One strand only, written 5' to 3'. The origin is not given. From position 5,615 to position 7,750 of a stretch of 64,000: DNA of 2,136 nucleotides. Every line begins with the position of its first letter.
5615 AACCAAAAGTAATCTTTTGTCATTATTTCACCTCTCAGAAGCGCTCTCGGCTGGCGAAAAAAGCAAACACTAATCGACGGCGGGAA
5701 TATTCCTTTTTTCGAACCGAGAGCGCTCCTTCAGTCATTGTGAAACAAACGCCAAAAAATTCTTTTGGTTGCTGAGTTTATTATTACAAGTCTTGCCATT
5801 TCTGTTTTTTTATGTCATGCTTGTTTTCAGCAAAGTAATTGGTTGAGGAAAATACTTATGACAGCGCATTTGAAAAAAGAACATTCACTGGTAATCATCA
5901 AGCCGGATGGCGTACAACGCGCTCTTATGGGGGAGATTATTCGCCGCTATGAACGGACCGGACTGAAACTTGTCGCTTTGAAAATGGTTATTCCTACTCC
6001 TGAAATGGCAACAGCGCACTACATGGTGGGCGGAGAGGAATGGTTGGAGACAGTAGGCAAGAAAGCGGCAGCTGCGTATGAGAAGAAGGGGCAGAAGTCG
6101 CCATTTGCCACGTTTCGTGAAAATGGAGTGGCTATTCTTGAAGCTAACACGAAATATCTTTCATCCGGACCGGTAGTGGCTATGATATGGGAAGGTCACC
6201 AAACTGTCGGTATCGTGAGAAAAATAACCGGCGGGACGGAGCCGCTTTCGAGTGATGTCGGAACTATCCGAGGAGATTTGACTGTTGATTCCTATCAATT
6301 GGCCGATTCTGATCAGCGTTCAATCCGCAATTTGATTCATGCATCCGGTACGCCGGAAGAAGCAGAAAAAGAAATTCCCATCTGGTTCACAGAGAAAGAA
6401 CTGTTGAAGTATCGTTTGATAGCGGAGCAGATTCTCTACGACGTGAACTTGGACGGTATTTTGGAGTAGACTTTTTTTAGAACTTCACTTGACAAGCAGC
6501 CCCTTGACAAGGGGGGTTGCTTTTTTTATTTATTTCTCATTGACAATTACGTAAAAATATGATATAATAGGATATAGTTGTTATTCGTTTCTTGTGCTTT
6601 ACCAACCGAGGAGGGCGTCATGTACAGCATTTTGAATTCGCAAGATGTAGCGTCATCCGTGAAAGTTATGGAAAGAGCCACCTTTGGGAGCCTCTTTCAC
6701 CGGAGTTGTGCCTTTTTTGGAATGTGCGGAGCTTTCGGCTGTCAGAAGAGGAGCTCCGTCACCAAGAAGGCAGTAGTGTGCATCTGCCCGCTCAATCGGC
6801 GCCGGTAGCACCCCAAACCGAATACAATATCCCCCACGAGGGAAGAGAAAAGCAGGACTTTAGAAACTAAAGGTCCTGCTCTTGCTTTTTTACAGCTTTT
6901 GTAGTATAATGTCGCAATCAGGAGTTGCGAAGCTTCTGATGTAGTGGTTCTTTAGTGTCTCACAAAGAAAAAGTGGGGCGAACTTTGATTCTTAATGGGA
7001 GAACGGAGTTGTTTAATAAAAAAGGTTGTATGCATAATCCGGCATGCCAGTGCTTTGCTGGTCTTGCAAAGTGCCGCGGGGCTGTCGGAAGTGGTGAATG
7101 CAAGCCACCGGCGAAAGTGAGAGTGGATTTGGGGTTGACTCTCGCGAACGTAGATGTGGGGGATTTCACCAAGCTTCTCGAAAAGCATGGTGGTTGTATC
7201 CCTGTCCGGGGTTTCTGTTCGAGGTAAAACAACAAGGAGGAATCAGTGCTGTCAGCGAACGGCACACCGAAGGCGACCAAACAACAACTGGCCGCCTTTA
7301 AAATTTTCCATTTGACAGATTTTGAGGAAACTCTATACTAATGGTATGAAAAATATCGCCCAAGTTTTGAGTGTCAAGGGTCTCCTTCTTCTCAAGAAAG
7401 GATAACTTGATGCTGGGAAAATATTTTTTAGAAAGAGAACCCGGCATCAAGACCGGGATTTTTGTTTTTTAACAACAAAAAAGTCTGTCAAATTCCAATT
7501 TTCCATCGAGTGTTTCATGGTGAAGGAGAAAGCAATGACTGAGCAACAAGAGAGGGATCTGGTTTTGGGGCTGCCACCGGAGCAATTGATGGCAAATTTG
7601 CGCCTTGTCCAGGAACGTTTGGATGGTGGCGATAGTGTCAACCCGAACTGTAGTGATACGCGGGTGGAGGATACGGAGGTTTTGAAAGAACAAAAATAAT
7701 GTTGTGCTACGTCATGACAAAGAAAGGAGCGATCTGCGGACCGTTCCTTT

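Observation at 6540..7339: Two tandem small Cys-rich ORFs, each with its own near-consensus sigma70 promoter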

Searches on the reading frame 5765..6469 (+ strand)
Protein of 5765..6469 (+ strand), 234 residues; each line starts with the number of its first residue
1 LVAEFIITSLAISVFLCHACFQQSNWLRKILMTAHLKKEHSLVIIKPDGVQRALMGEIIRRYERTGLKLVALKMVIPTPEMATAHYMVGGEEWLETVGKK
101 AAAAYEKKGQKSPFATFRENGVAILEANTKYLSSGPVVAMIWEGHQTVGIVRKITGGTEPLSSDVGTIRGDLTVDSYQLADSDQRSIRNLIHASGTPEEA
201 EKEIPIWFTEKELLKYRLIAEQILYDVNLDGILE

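Call 12: search_protein_families(library=pfam, max_evalue=1, proteins=[window:5765-6469:+])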
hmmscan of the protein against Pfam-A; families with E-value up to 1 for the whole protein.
window:5765-6469:+ (234 aa): 2 families
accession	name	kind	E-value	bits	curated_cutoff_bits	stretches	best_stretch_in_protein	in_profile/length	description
PF00334.24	NDK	-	5.7e-35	120.6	27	2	125-212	57-134/135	Nucleoside diphosphate kinase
PF01701.23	PSI_PsaJ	-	0.011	16.6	22.4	1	129-142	5-18/37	Photosystem I reaction centre subunit IX / PsaJ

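Call 16: find_related_loci(query=window:5858-6466:+, collection=genome_contigs, flank=4000)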
Query window:5858-6466:+ (203 aa) in genome_contigs; peptide patterns used: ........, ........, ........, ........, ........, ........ (x = any residue, [..] = any of these).
154 stretches matched a pattern; 64 encode a relative of the query (tblastn E <= 1e-3); 64 distinct loci.
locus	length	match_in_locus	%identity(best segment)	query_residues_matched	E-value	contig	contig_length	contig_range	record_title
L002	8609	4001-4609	93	1-203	8e-127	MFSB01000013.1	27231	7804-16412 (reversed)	MAG: Candidatus Moranbacteria bacterium RIFCSPLOWO2_12_FULL_48_12 rifcsplowo2_12_scaffold_1879, whole genome shotgun seq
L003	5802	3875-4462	82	8-203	4e-108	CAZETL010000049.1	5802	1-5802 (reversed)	MAG TPA_asm: uncultured Bdellovibrionales bacterium isolate binchicken_co128_378 genome assembly, contig: NODE_13910_len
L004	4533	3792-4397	78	2-203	1e-108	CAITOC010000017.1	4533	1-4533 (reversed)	MAG: Candidatus Moranbacteria bacterium isolate MJ130702B_bin-413 genome assembly, contig: bin-413:17/88, whole genome s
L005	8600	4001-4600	78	4-203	2e-106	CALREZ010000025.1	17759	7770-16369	MAG: Candidatus Nomurabacteria bacterium isolate Ike-200m-9 genome assembly, contig: Ike-200-c1656, whole genome shotgun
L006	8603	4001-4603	77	4-203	1e-105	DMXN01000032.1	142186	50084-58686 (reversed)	MAG TPA_asm: Candidatus Moraniibacteriota bacterium isolate UBA11696 contig_369, whole genome shotgun sequence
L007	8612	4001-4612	77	1-203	5e-106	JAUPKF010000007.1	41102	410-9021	MAG: Patescibacteria group bacterium isolate erpe_2018_pw_0hr_WHONDRS-PP48-000085_A_bin.1 scaffold_47, whole genome shot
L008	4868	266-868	77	4-203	3e-105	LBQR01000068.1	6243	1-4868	MAG: Candidatus Moranbacteria bacterium GW2011_GWF2_35_54 UR83_C0068, whole genome shotgun sequence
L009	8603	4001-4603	77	4-203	3e-105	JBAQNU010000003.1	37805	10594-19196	MAG: Candidatus Moraniibacteriota bacterium isolate MFD12002_ilm_asm_bin39 k127_46631, whole genome shotgun sequence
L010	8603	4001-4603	76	4-203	8e-105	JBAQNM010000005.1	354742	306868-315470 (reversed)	MAG: Candidatus Moraniibacteriota bacterium isolate MFD12002_ilm_asm_bin53 k127_27580, whole genome shotgun sequence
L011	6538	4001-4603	76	4-203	2e-104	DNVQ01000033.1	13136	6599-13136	MAG TPA_asm: Candidatus Moraniibacteriota bacterium isolate UBA12141 contig_3204, whole genome shotgun sequence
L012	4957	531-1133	81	3-203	5e-104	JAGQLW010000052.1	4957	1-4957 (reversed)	MAG: Candidatus Moraniibacteriota bacterium isolate HKST-UBA26 2008_474713, whole genome shotgun sequence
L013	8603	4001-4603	76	4-203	9e-104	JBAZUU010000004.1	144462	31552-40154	MAG: Parcubacteria group bacterium isolate SO_2017_GW1_236 NODE_855_length_144462_cov_16.456570_OW334_2017, whole genome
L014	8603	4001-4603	76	4-203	2e-103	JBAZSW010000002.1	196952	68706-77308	MAG: Parcubacteria group bacterium isolate SO_2017_GW1_184 NODE_534_length_196952_cov_5.799009_OW334_2017, whole genome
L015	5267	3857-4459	75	4-203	3e-103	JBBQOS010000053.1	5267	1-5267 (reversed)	MAG: Candidatus Moraniibacteriota bacterium isolate Co_metawrap_171 Cmw_171_k141_27075859_length_5267_cov_11.9828, whole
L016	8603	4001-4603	79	3-203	4e-103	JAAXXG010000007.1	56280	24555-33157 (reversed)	MAG: Candidatus Moraniibacteriota bacterium isolate W9_Combined_metabat2_075 W9_Combined_metabat2_075_NODE_314, whole ge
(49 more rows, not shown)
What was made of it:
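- Organism: the closest NDK relatives are Moranbacteria MAGs (call 16).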

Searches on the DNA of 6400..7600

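Call 4: search_rna_families(source=window, start=6400, end=7600, threshold=evalue, max_evalue=10, show_alignments=3)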
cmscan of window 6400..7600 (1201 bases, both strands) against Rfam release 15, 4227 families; matches with E-value up to 10: 7.
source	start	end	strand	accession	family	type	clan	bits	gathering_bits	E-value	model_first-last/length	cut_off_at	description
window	7304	7430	+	RF00429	SNORA29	Gene; snRNA; snoRNA; HACA-box;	CL00030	20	50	1.3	1-140/140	no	Small nucleolar RNA SNORA29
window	7187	7249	+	RF02293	TtnuCD17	Gene; snRNA; snoRNA; CD-box;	-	18.8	75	7.2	1-68/68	no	Tetrahymena snoRNA TtnuCD17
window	7263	7366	-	RF02845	Ref1C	Gene; sRNA;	-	18.5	90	9.7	1-131/131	no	Enterococcus sRNA 1C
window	7443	7513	-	RF00202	snoR66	Gene; snRNA; snoRNA; CD-box;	-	16.3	43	3.8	1-76/76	no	Small nucleolar RNA R66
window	7447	7512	-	RF01175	snoU83D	Gene; snRNA; snoRNA; CD-box;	-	15.5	55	9.8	1-81/81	no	Small nucleolar RNA U83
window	6409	6531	+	RF00619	U6atac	Gene; snRNA; splicing;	CL00009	14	33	0.98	1-126/126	no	U6atac minor spliceosomal RNA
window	6512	6558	+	RF02143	HYMAI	Gene; lncRNA;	-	13.5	80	5.4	195-241/241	no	Hydatidiform mole associated and imprinted conserved region 1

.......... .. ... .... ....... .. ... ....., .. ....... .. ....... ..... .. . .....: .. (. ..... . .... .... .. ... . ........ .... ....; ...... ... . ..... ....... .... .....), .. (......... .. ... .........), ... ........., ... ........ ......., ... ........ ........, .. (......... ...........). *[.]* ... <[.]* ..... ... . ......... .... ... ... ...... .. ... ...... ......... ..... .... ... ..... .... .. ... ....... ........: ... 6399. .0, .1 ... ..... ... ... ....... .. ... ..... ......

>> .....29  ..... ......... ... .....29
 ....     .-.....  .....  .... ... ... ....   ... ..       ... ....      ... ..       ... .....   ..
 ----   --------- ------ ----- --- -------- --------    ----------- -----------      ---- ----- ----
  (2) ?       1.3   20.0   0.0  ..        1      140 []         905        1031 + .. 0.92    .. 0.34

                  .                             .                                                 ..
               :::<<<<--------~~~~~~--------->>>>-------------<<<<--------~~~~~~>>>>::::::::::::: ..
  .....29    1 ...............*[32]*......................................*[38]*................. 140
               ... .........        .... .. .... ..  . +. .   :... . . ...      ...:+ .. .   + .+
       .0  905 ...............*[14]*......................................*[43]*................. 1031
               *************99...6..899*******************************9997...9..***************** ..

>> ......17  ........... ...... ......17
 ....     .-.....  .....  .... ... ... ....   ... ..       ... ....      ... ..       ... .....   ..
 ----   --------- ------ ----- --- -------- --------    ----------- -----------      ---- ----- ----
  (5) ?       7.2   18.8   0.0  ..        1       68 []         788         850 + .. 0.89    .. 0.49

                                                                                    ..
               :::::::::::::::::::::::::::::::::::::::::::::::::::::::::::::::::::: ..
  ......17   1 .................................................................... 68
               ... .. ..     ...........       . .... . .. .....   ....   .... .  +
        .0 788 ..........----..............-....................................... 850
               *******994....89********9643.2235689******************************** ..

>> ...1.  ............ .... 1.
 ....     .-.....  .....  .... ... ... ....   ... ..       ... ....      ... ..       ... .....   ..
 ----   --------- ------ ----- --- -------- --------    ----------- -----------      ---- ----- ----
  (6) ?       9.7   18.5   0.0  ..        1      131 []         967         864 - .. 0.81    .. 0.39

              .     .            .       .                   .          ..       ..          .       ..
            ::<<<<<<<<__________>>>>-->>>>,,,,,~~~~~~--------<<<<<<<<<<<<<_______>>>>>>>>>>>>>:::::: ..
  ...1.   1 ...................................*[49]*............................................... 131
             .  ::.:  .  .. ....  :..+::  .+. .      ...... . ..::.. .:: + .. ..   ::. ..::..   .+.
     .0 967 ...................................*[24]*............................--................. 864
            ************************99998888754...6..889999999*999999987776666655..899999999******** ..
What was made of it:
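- On Known structured RNA (SRP, 6S, RNase P, tmRNA, any Rfam family): For 6400-7600 at E up to 10 there are only chance-level snoRNA-type hits of 20 bits or less (call 4).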

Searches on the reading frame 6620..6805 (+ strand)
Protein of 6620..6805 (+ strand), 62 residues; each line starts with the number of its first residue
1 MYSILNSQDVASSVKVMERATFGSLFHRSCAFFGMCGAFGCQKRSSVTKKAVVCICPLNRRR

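Call 12: search_protein_families(library=pfam, max_evalue=1, proteins=[window:6620-6805:+])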
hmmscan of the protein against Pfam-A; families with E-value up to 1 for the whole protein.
seq(62 aa): 0 families

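Call 13: search_protein_families(library=ncbifam, max_evalue=1, proteins=[window:6620-6805:+])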
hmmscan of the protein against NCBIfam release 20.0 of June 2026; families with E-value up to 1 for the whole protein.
seq(62 aa): 0 families

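Call 15: find_encoding_contigs(protein=window:6620-6805:+, flank=3000, max_places=6)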
Protein seq(62 aa) (62 aa): no gene with exactly this product is on record in the collection.

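Call 31: find_homologous_proteins(query=A2, max_evalue=1)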
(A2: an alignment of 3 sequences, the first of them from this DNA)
Query A2 (3 sequences) (62 aa, profile of the alignment): 3 proteins with E <= 1 among 8 candidates.
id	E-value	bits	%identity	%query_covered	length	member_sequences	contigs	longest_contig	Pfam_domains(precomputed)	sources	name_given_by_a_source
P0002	3.5e-35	138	33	73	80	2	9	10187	-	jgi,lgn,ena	-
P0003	5.9e-27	112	-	-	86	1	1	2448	-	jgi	jgi:hypothetical protein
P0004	2.3e-17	81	81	100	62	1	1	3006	-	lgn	-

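Call 33: find_encoding_contigs(protein=P0003, flank=3000)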
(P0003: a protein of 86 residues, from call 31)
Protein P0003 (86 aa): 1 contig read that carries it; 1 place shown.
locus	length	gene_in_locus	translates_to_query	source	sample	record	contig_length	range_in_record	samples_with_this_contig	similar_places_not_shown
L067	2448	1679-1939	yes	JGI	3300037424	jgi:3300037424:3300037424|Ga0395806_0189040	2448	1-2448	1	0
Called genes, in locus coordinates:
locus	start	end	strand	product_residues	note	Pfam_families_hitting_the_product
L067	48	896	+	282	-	PF00753:Lactamase_B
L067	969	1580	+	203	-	PF00334:NDK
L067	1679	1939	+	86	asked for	-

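Call 34: find_encoding_contigs(protein=P0004, flank=3000)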
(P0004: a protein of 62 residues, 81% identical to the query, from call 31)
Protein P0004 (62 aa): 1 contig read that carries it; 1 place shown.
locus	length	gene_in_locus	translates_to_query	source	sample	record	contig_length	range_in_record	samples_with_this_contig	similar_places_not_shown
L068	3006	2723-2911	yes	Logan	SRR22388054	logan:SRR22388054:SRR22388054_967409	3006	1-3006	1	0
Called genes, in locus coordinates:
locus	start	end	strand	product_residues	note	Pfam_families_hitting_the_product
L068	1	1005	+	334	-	?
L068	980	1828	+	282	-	PF00753:Lactamase_B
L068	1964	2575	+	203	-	PF00334:NDK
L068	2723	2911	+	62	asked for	-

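Call 53: search_solved_structures(query=A6, max_evalue=10)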
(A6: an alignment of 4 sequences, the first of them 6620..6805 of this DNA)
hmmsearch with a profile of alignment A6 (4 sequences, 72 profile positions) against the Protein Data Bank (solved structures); distinct sequences matched with E-value up to 10: 2.
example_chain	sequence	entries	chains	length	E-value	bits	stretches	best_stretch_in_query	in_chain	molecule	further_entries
5dka_A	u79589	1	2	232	1.5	12.2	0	51-68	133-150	E3 ubiquitin-protein ligase RNF125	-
6zzo_A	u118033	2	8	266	2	11.8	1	32-61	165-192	Putative beta-hydroxybutyrate dehydrogenase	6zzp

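Call 57: predict_structure(alignment_id=A6)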
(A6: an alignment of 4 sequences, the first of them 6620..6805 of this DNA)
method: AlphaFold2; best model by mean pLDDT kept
length: 62 residues; sequences in the alignment: 4
mean_pLDDT: 49.8   pTM: 0.21
mean pLDDT of the five models: 49.8, 43.2, 41.6, 41.0, 39.3
residues with pLDDT >= 90: 0; 70-90: 0; 50-70: 36; < 50: 26
segments of 3 or more residues with pLDDT < 50: 1-3, 12-23, 59-62
pLDDT, mean of each block of 10 residues (from residue 1): 47 44 50 54 53 53 35
secondary structure, 60 per line:
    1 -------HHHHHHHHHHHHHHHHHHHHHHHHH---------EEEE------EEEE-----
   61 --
elements in order: H8-32 E42-45 E52-55

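Call 78: find_related_loci(query=A6, collection=viral_contigs, flank=3000)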
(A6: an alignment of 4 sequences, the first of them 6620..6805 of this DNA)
Query A6 (62 aa) in viral_contigs; peptide patterns used: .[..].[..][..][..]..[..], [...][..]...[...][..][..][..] (x = any residue, [..] = any of these).
21 stretches matched a pattern, but none encodes a relative of the query by tblastn (E <= 1e-3).

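Call 91: search_protein_families(library=padloc, max_evalue=1, proteins=[window:6620-6805:+, P0002, P0003])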
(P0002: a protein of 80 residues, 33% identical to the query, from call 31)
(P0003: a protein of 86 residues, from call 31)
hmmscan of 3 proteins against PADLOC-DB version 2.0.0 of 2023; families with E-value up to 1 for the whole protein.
window:6620-6805:+ (62 aa): 0 families

P0002 (80 aa): 0 families

P0003 (86 aa): 0 families

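Call 92: search_protein_families(library=phrogs, max_evalue=1, proteins=[window:6620-6805:+, P0002, P0003])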
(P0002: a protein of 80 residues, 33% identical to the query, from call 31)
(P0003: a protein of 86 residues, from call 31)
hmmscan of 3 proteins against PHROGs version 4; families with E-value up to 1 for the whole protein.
window:6620-6805:+ (62 aa): 0 families

P0002 (80 aa): 1 family
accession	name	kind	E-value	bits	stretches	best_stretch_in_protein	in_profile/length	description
phrog_15796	-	unknown function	0.11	13.3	1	59-78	23-42/52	-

P0003 (86 aa): 0 families
